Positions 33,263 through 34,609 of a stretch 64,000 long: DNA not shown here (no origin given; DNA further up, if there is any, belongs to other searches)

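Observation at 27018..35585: Candidate undescribed N-compound catabolic pathway: Mo-hydroxylase arm and carbamoyltransferase/ureohydrolase/CE4 arm around an Lrp regulator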

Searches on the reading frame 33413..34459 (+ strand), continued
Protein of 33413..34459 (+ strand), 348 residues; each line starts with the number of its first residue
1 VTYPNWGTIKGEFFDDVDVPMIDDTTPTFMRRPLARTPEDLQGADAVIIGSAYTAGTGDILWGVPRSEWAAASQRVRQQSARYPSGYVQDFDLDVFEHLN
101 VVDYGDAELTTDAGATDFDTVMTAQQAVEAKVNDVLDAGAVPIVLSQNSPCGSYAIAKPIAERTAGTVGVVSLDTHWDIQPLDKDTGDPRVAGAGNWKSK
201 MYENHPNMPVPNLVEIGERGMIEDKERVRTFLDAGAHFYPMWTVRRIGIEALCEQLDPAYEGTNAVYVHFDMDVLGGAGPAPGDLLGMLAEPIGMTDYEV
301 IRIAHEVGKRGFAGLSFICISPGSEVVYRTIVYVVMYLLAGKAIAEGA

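Call 51: search_protein_families(library=ncbifam, proteins=[L005:11106-12299:+, L005:12296-14023:+, L005:14030-14386:+, L005:14374-15537:+, L006:4875-5882:+, L033:1485-2726:+, L148:11198-12391:+, L009:11081-12094:+], max_evalue=0.00001)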
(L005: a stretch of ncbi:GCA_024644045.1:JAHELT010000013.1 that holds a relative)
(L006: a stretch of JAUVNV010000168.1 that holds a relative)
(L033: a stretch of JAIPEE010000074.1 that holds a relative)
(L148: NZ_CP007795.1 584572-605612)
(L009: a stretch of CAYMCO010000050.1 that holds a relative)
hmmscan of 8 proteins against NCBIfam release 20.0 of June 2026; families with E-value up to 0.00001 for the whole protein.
L005:11106-12299:+ (397 aa): 5 families
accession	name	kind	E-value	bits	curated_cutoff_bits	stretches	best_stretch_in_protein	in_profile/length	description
NF008398.0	PRK11197.1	subfamily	2.2e-79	267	376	1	7-371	5-376/381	L-lactate dehydrogenase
NF033901.1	L_lactate_LldD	exception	2.3e-67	227.7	550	1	8-369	6-374/377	FMN-dependent L-lactate dehydrogenase LldD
TIGR03966.1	actino_HemFlav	equivalog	1.9e-60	204.6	470.85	1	4-370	4-377/385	pre-mycofactocin synthase MftD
TIGR02708.1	L_lactate_ox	equivalog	2.8e-49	168.1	645.5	2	244-369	232-357/367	L-lactate oxidase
TIGR02151.1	IPP_isom_2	equivalog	4.9e-10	38.9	281.3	1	292-368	256-332/338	type 2 isopentenyl-diphosphate Delta-isomerase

L005:12296-14023:+ (575 aa): 51 families (the best 25 are shown)
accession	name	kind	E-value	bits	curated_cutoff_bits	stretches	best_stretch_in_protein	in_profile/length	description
NF004516.0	PRK05858.1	equivalog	3.8e-81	273.3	587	1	2-553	6-534/548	acetolactate synthase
NF006052.0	PRK08199.1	subfamily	7.1e-80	268.9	539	1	4-555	5-538/559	thiamine pyrophosphate protein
NF058623.1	HdaclCoAlyACT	equivalog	2e-69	234.8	600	1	10-552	13-538/575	2-hydroxyacyl-CoA lyase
TIGR00118.1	acolac_lg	equivalog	3.2e-62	210.7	538.35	1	8-555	2-535/557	biosynthetic-type acetolactate synthase large subunit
NF006187.0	PRK08322.1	equivalog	3.6e-59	200.6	509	1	9-552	4-526/548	acetolactate synthase large subunit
NF004919.0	PRK06276.1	equivalog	2e-57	194.9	866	1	8-552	2-536/582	acetolactate synthase large subunit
NF006122.0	PRK08266.1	subfamily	2.1e-56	191.6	571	1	6-561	3-533/543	hypothetical protein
NF006524.0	PRK08978.1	equivalog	1.2e-55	188.8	738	1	8-554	2-524/548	acetolactate synthase 2 catalytic subunit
NF006721.0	PRK09259.1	equivalog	1.4e-54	185.7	557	1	5-553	13-549/574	oxalyl-CoA decarboxylase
NF006378.0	PRK08617.1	equivalog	2.9e-54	184.4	510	1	4-551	5-535/556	acetolactate synthase AlsS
NF004710.0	PRK06048.1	equivalog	6.4e-54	183.4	976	1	3-565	4-550/561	acetolactate synthase large subunit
NF005860.0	PRK07789.1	equivalog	2e-51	175.1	881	1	3-544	30-567/615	acetolactate synthase large subunit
NF004772.0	PRK06112.1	subfamily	5.7e-50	170.2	673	1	3-564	10-569/578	acetolactate synthase catalytic subunit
NF005039.0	PRK06456.1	equivalog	1.1e-49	169.4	868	1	8-550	3-540/572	acetolactate synthase large subunit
TIGR02418.1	acolac_catab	equivalog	3.2e-49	167.8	551.1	1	9-546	1-521/539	acetolactate synthase AlsS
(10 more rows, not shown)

L005:14030-14386:+ (118 aa): 2 families
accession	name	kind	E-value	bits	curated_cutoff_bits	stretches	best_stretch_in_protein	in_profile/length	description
TIGR02962.1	hdxy_isourate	equivalog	1e-18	67.8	87.45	1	3-114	3-109/113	hydroxyisourate hydrolase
NF011610.0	PRK15036.1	equivalog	3.1e-08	33.8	217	1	3-111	28-130/137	hydroxyisourate hydrolase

L005:14374-15537:+ (387 aa): 7 families
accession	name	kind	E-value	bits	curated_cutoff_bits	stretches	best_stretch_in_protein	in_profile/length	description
NF009133.0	PRK12486.1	equivalog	1.8e-160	533.9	410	1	14-378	4-365/369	dimethylsulfoniopropionate demethylase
NF053776.1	TmaoDeMthMsil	equivalog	8.8e-49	166.7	1100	1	21-383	384-754/763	trimethylamine N-oxide demethylase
NF001567.0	PRK00389.1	subfamily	5.9e-42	143.9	300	1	23-384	4-354/359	glycine cleavage system aminomethyltransferase GcvT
TIGR00528.1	gcvT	equivalog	3.5e-35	121.6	235.85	1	46-365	24-343/362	glycine cleavage system aminomethyltransferase GcvT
NF010093.0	PRK13579.1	equivalog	1.3e-27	96.5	459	1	22-384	9-365/371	glycine cleavage system aminomethyltransferase GcvT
TIGR01372.1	soxA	subfamily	9.6e-19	66.7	1164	1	51-371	642-976/996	sarcosine oxidase subunit alpha family protein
NF047633.1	SyrngDmethDesA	equivalog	1.9e-08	33.2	800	1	74-238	56-230/453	syringate O-demethylase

L006:4875-5882:+ (335 aa): 2 families
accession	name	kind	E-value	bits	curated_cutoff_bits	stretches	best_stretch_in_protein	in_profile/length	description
NF010070.0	PRK13551.1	subfamily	1.6e-95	320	483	1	2-331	12-364/365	agmatine deiminase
TIGR03380.1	agmatine_aguA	equivalog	7.8e-95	317.8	381.8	1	2-330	7-357/357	agmatine deiminase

L033:1485-2726:+ (413 aa): 19 families
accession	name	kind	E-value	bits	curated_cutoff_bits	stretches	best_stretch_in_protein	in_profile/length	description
NF006769.0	PRK09290.1-3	subfamily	1.7e-147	491.5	452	1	5-412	7-414/417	allantoate amidohydrolase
NF006771.0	PRK09290.1-5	subfamily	4.4e-134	447.1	399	1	7-410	3-410/413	allantoate amidohydrolase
TIGR01879.1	hydantase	subfamily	3.9e-116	388.3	204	1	12-408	2-400/401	hydantoinase/carbamoylase family amidase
NF009527.0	PRK12891.1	subfamily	1.1e-110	370.6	461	1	7-411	7-422/426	Zn-dependent hydrolase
NF009530.0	PRK12893.1-4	subfamily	2.2e-104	349.9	551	1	6-412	5-410/423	Zn-dependent hydrolase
NF006772.0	PRK09290.2-1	subfamily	1.8e-101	340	424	1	7-406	11-412/430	allantoate amidohydrolase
NF058540.1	Ncarbamyl_ErtE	equivalog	1.1e-96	324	520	1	6-407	6-412/418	N-carbamyl-l-glutamate amidohydrolase ErtE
NF009528.0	PRK12893.1-1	subfamily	7e-92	308.5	570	1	2-410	7-415/420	Zn-dependent hydrolase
NF006768.0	PRK09290.1-1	equivalog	7.4e-88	295.2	532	1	14-408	10-406/411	allantoate deiminase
NF006775.0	PRK09290.2-5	equivalog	1.6e-85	287.3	479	1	28-408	29-412/419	allantoate amidohydrolase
NF009529.0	PRK12893.1-2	equivalog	2.1e-85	287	508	1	7-405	6-403/411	Zn-dependent hydrolase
NF009531.0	PRK12893.1-5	equivalog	6.8e-75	252.1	486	1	12-406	11-408/421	Zn-dependent hydrolase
TIGR03176.1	AllC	equivalog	1.5e-74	251.2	597.75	1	13-408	5-401/406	allantoate deiminase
NF006770.0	PRK09290.1-4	equivalog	2.3e-68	230.8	372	1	15-406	7-397/403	allantoate amidohydrolase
NF006773.0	PRK09290.2-2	equivalog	1.5e-66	225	584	1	29-404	33-411/419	allantoate amidohydrolase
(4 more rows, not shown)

L148:11198-12391:+ (397 aa): 17 families
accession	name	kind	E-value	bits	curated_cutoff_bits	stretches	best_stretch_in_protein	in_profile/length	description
NF009529.0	PRK12893.1-2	equivalog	1e-120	403.3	508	1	2-391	5-405/411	Zn-dependent hydrolase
NF006771.0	PRK09290.1-5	subfamily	1.1e-94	317.4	399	1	2-395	2-411/413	allantoate amidohydrolase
NF058540.1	Ncarbamyl_ErtE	equivalog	2.4e-88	296.5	520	1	2-392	6-413/418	N-carbamyl-l-glutamate amidohydrolase ErtE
TIGR01879.1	hydantase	subfamily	7.9e-77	258.8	204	1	10-391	4-399/401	hydantoinase/carbamoylase family amidase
NF006769.0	PRK09290.1-3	subfamily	5.1e-72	242.8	452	1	2-395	8-413/417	allantoate amidohydrolase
NF006775.0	PRK09290.2-5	equivalog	6.2e-72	242.5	479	1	6-390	12-410/419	allantoate amidohydrolase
NF009531.0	PRK12893.1-5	equivalog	2.3e-69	233.9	486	1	2-391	5-409/421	Zn-dependent hydrolase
NF009527.0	PRK12891.1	subfamily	5.4e-68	229.9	461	1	4-394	8-421/426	Zn-dependent hydrolase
NF006768.0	PRK09290.1-1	equivalog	3.2e-63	214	532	1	7-394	7-408/411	allantoate deiminase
NF006772.0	PRK09290.2-1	subfamily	1.3e-57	195.5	424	1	7-393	15-415/430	allantoate amidohydrolase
TIGR03176.1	AllC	equivalog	4e-57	193.8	597.75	1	15-394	11-403/406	allantoate deiminase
NF006773.0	PRK09290.2-2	equivalog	3.9e-56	190.7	584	1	7-395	16-418/419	allantoate amidohydrolase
NF006770.0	PRK09290.1-4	equivalog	5e-56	190.2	372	1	23-390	21-397/403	allantoate amidohydrolase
NF009530.0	PRK12893.1-4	subfamily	1.2e-55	189.3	551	1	2-394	5-408/423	Zn-dependent hydrolase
NF010373.0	PRK13799.1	equivalog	8.3e-49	166.5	1087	1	40-389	218-582/591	unknown domain/N-carbamoyl-L-amino acid hydrolase fusion protein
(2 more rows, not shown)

L009:11081-12094:+ (337 aa): 7 families
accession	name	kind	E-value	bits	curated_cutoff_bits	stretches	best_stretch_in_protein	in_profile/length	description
NF045658.1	DiMArgaseDdah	equivalog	1.4e-23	84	450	1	91-330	23-252/254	dimethylargininase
NF045660.1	DiMthArgaseDdahStm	equivalog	2.1e-23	83.4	340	1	89-328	19-245/249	dimethylargininase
NF002381.0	PRK01388.1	subfamily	3.6e-23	82.1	414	2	279-337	347-405/405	arginine deiminase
TIGR01078.1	arcA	equivalog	1.1e-21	77.1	489.1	2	123-246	148-282/408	arginine deiminase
NF045659.1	DiMArgaseDdahMtb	equivalog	1e-14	54.4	300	1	88-331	43-282/283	dimethylargininase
NF052232.1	Arg_dihydro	equivalog_domain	3.1e-08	33.2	450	1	88-330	24-265/266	arginine dihydrolase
NF052231.1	bifunc_ArgZ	exception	2e-07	29.6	1025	1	92-332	30-269/696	bifunctional arginine dihydrolase/ornithine cyclodeaminase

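Call 60: search_protein_families(library=ncbifam, proteins=[L060:8451-9896:+, L016:11067-12440:+, L031:3-1346:-, L060:11112-12068:+, L016:12500-13429:+], max_evalue=0.00001)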
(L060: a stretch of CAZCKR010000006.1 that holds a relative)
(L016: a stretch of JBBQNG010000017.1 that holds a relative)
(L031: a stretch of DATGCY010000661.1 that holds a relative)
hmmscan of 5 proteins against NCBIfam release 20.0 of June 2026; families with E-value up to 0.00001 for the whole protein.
L060:8451-9896:+ (481 aa): 38 families (the best 25 are shown)
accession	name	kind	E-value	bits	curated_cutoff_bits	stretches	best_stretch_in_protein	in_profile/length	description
NF004801.0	PRK06151.1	subfamily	3.6e-127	425.2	416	1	2-479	8-488/491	chlorohydrolase family protein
NF004701.0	PRK06038.1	equivalog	9.9e-68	228.8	609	2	168-447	149-420/432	N-ethylammeline chlorohydrolase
NF006252.0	PRK08393.1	equivalog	2.3e-67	227.9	617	2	172-449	150-419/424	N-ethylammeline chlorohydrolase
NF005557.0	PRK07228.1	equivalog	7.2e-67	226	522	1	12-453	15-437/445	5'-deoxyadenosine deaminase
NF006055.0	PRK08203.1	equivalog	4.6e-51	173.8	532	2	178-453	183-450/455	8-oxoguanine deaminase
NF009059.0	PRK12393.1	equivalog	1.5e-45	155.8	543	1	19-447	29-449/460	amidohydrolase family protein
NF004995.0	PRK06380.1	subfamily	6.7e-44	150.5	567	1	12-444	15-414/418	metal-dependent hydrolase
NF006549.0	PRK09045.1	equivalog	2.3e-42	145.1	540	1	192-453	184-439/444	TRZ/ATZ family hydrolase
NF005540.0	PRK07203.1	equivalog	6.1e-40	137.2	444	2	175-457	169-442/444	putative aminohydrolase SsnA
NF006056.0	PRK08204.1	subfamily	2.7e-38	131.9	391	1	2-454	9-441/449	hypothetical protein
TIGR03314.1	Se_ssnA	subfamily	2.7e-37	128.7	455.5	1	12-455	14-439/441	putative selenium metabolism protein SsnA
NF005211.0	PRK06687.1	equivalog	5.2e-33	114.4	703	2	193-435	178-415/419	TRZ/ATZ family protein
NF006681.0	PRK09229.1-2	equivalog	9.7e-31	107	362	1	14-446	17-444/451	formimidoylglutamate deiminase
NF012037.0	PRK15493.1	equivalog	9.8e-27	93.8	779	1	13-445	17-425/435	bifunctional S-methyl-5'-thioadenosine deaminase/S-adenosylhomocysteine deaminase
TIGR02967.1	guan_deamin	equivalog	3.1e-22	79.1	375.4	1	176-400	153-368/401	guanine deaminase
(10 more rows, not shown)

L016:11067-12440:+ (457 aa): 31 families (the best 25 are shown)
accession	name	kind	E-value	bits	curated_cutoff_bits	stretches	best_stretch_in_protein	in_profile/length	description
NF004701.0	PRK06038.1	equivalog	5.4e-73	246.1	609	1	6-439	9-428/432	N-ethylammeline chlorohydrolase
NF005557.0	PRK07228.1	equivalog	2.3e-62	211.2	522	1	3-441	3-441/445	5'-deoxyadenosine deaminase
NF006252.0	PRK08393.1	equivalog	5.6e-58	197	617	1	22-435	20-421/424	N-ethylammeline chlorohydrolase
NF006549.0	PRK09045.1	equivalog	2.4e-57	194.6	540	1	6-432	13-434/444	TRZ/ATZ family hydrolase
NF004801.0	PRK06151.1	subfamily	8.9e-55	186.4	416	1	13-447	15-472/491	chlorohydrolase family protein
NF006056.0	PRK08204.1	subfamily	5.6e-53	180.3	391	1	7-443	9-446/449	hypothetical protein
NF004995.0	PRK06380.1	subfamily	1.7e-52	178.8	567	1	5-428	5-414/418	metal-dependent hydrolase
NF006055.0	PRK08203.1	equivalog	4.9e-52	177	532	1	8-436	12-449/455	8-oxoguanine deaminase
NF009059.0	PRK12393.1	equivalog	1.2e-43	149.6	543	1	14-439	20-457/460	amidohydrolase family protein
TIGR03314.1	Se_ssnA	subfamily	8e-42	143.6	455.5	1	7-441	5-441/441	putative selenium metabolism protein SsnA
NF005540.0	PRK07203.1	equivalog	2.6e-41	141.7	444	1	7-441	6-442/444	putative aminohydrolase SsnA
NF012037.0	PRK15493.1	equivalog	2.6e-36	125.4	779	1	3-429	3-425/435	bifunctional S-methyl-5'-thioadenosine deaminase/S-adenosylhomocysteine deaminase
NF006681.0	PRK09229.1-2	equivalog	5.9e-36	124.2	362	1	19-438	18-448/451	formimidoylglutamate deiminase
NF005211.0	PRK06687.1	equivalog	8.9e-35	120.3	703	1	5-421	4-417/419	TRZ/ATZ family protein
NF006679.0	PRK09228.1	subfamily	2.5e-23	82.5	351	1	16-380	25-389/433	guanine deaminase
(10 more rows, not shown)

L031:3-1346:- (448 aa): 44 families (the best 25 are shown)
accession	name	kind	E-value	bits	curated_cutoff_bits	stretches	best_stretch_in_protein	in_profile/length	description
NF004801.0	PRK06151.1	subfamily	2.1e-117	393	416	1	10-441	7-449/491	chlorohydrolase family protein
NF005557.0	PRK07228.1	equivalog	9.7e-52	176.1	522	1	6-441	3-424/445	5'-deoxyadenosine deaminase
NF004701.0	PRK06038.1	equivalog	1.1e-51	176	609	1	25-443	19-415/432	N-ethylammeline chlorohydrolase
NF006055.0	PRK08203.1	equivalog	1.9e-49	168.4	532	2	210-444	213-440/455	8-oxoguanine deaminase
NF006252.0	PRK08393.1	equivalog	1e-46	159.9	617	1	29-441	20-410/424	N-ethylammeline chlorohydrolase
NF006056.0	PRK08204.1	subfamily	1.9e-42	145.6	391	1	24-441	19-427/449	hypothetical protein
NF006549.0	PRK09045.1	equivalog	4.5e-42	144.2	540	1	10-442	13-427/444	TRZ/ATZ family hydrolase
NF005211.0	PRK06687.1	equivalog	3.8e-38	131.4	703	1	21-439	14-418/419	TRZ/ATZ family protein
NF006681.0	PRK09229.1-2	equivalog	3.6e-36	124.9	362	1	209-440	210-435/451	formimidoylglutamate deiminase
NF009059.0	PRK12393.1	equivalog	1.2e-35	123.1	543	1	3-440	4-441/460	amidohydrolase family protein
NF004995.0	PRK06380.1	subfamily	3e-29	102.2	567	1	6-440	3-409/418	metal-dependent hydrolase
TIGR03314.1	Se_ssnA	subfamily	1.3e-27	96.8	455.5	1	23-442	14-425/441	putative selenium metabolism protein SsnA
NF012037.0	PRK15493.1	equivalog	1.4e-27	96.6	779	1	50-440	46-419/435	bifunctional S-methyl-5'-thioadenosine deaminase/S-adenosylhomocysteine deaminase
NF005540.0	PRK07203.1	equivalog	3.5e-27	95.1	444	1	23-442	15-426/444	putative aminohydrolase SsnA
TIGR02967.1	guan_deamin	equivalog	4.5e-27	95.1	375.4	1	52-426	34-401/401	guanine deaminase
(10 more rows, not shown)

L060:11112-12068:+ (318 aa): 5 families
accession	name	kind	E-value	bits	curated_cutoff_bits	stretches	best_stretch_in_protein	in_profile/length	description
NF002564.0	PRK02190.1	subfamily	3.9e-92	308.7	302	1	11-312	11-305/307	agmatinase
TIGR01230.1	agmatinase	equivalog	8.5e-66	222.4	174.3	1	30-305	10-273/275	agmatinase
TIGR01227.1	hutG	equivalog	1.3e-38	133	229.15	1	28-305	30-306/307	formimidoylglutamase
TIGR01229.1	rocF_arginase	equivalog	1.1e-22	80.8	227.6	2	201-288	187-276/300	arginase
NF010347.0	PRK13775.1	equivalog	7.2e-12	45.2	381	1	25-309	41-328/331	formimidoylglutamase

L016:12500-13429:+ (309 aa): 5 families
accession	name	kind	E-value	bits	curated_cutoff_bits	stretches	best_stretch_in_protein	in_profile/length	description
TIGR01229.1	rocF_arginase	equivalog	1.3e-57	195.4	227.6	1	14-296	2-295/300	arginase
TIGR01227.1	hutG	equivalog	1.5e-26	93.3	229.15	1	78-294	101-304/307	formimidoylglutamase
NF002564.0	PRK02190.1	subfamily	1.9e-15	56.9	302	1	68-285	96-287/307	agmatinase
TIGR01230.1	agmatinase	equivalog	6.3e-15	55.5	174.3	1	72-290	77-267/275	agmatinase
NF010347.0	PRK13775.1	equivalog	3.4e-07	29.8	381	0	202-294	231-322/331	formimidoylglutamase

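Call 63: find_encoding_contigs(protein=P0023, flank=10000, max_places=1)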
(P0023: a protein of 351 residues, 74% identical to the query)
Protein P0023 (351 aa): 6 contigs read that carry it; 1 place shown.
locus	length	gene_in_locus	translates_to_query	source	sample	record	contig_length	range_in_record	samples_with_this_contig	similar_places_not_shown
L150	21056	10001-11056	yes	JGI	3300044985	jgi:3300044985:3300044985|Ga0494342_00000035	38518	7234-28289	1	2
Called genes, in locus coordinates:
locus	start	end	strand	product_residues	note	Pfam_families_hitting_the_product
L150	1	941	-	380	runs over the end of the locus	-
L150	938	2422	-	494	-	PF00202:Aminotran_3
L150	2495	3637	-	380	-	PF02515:CoA_transf_3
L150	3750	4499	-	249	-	PF00106:adh_short, PF08659:KR, PF13561:adh_short_C2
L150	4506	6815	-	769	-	PF01315:Ald_Xan_dh_C, PF02738:MoCoBD_1, PF20256:MoCoBD_2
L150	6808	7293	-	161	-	PF00111:Fer2, PF01799:Fer2_2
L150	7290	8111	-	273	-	PF00941:FAD_binding_5, PF03450:CO_deh_flav_C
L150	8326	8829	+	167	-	PF12840:HTH_20 (faint), PF13404:HTH_AsnC-type, PF13412:HTH_24, PF22482:AsnC_trans_reg_3 (faint), PF01037:AsnC_trans_reg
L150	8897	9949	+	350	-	PF02729:OTCace_N, PF00185:OTCace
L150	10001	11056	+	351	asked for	PF00491:Arginase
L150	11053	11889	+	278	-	PF01522:Polysacc_deac_1, PF10096:DUF2334 (weak)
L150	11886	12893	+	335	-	PF04371:PAD_porph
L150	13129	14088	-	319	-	PF08240:ADH_N, PF00107:ADH_zinc_N, PF13602:ADH_zinc_N_2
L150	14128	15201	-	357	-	PF06032:S-Me-THD_N, PF20906:S-Me-THD_C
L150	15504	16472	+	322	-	PF00795:CN_hydrolase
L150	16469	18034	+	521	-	PF00496:SBP_bac_5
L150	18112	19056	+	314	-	PF19300:BPD_transp_1_N, PF00528:BPD_transp_1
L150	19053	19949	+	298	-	PF12911:OppC_N, PF00528:BPD_transp_1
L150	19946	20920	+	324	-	PF00005:ABC_tran, PF13304:AAA_21 (faint), PF08352:oligo_HPY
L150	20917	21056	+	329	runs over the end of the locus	PF00005:ABC_tran, PF08352:oligo_HPY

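Call 64: find_encoding_contigs(protein=P0031, flank=10000, max_places=1)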
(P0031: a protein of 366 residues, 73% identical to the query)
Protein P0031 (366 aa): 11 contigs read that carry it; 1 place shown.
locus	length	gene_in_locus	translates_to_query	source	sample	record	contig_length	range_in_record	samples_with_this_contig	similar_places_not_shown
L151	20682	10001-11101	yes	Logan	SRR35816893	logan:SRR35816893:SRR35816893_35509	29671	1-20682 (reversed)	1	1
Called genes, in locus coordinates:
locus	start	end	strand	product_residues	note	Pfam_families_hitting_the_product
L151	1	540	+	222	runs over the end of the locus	-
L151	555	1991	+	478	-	PF26314:MptA_B_family, PF09594:GT87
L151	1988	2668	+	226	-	PF09837:DUF2064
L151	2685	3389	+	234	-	PF00535:Glycos_transf_2, PF13641:Glyco_tranf_2_3 (weak)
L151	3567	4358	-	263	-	PF10096:DUF2334 (weak), PF01522:Polysacc_deac_1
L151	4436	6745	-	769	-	PF01315:Ald_Xan_dh_C, PF02738:MoCoBD_1, PF20256:MoCoBD_2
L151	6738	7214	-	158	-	PF00111:Fer2, PF13085:Fer2_3, PF01799:Fer2_2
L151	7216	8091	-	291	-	PF00941:FAD_binding_5, PF03450:CO_deh_flav_C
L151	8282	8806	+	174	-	PF12840:HTH_20 (faint), PF13404:HTH_AsnC-type, PF13412:HTH_24, PF01037:AsnC_trans_reg, PF22482:AsnC_trans_reg_3 (weak)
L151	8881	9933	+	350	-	PF02729:OTCace_N, PF00185:OTCace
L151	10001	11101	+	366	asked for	PF00491:Arginase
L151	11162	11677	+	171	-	PF09918:DUF2148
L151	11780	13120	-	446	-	PF00211:Guanylate_cyc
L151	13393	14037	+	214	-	PF01712:dNK, PF02223:Thymidylate_kin, PF13238:AAA_18 (weak)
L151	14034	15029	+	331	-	-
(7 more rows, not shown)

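Call 65: find_encoding_contigs(protein=P0028, flank=10000, max_places=1)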
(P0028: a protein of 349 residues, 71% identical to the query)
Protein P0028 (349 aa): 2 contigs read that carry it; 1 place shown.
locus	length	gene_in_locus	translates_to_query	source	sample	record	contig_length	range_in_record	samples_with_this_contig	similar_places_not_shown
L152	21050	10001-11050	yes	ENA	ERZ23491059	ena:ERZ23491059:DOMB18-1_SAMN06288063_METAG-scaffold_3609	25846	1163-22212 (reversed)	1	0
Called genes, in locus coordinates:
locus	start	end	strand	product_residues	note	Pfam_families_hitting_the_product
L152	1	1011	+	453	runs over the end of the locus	PF00202:Aminotran_3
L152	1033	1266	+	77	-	PF02597:ThiS (weak)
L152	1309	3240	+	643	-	PF02730:AFOR_N, PF01314:AFOR_C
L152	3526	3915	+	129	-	PF04371:PAD_porph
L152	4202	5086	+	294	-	PF00941:FAD_binding_5, PF03450:CO_deh_flav_C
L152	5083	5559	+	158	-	PF00111:Fer2, PF13085:Fer2_3 (faint), PF01799:Fer2_2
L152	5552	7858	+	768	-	PF01315:Ald_Xan_dh_C, PF02738:MoCoBD_1, PF20256:MoCoBD_2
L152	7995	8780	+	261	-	PF01522:Polysacc_deac_1, PF10096:DUF2334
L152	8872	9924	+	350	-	PF02729:OTCace_N, PF00185:OTCace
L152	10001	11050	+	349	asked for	PF00491:Arginase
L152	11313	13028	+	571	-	PF00496:SBP_bac_5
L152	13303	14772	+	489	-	PF06253:MTTB, PF00809:Pterin_bind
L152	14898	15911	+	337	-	PF19300:BPD_transp_1_N, PF00528:BPD_transp_1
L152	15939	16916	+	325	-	PF12911:OppC_N, PF00528:BPD_transp_1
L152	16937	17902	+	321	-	PF00005:ABC_tran, PF13304:AAA_21 (weak), PF08352:oligo_HPY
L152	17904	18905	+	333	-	PF00005:ABC_tran, PF08352:oligo_HPY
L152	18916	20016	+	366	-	PF04371:PAD_porph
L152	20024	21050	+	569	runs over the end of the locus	PF02730:AFOR_N, PF01314:AFOR_C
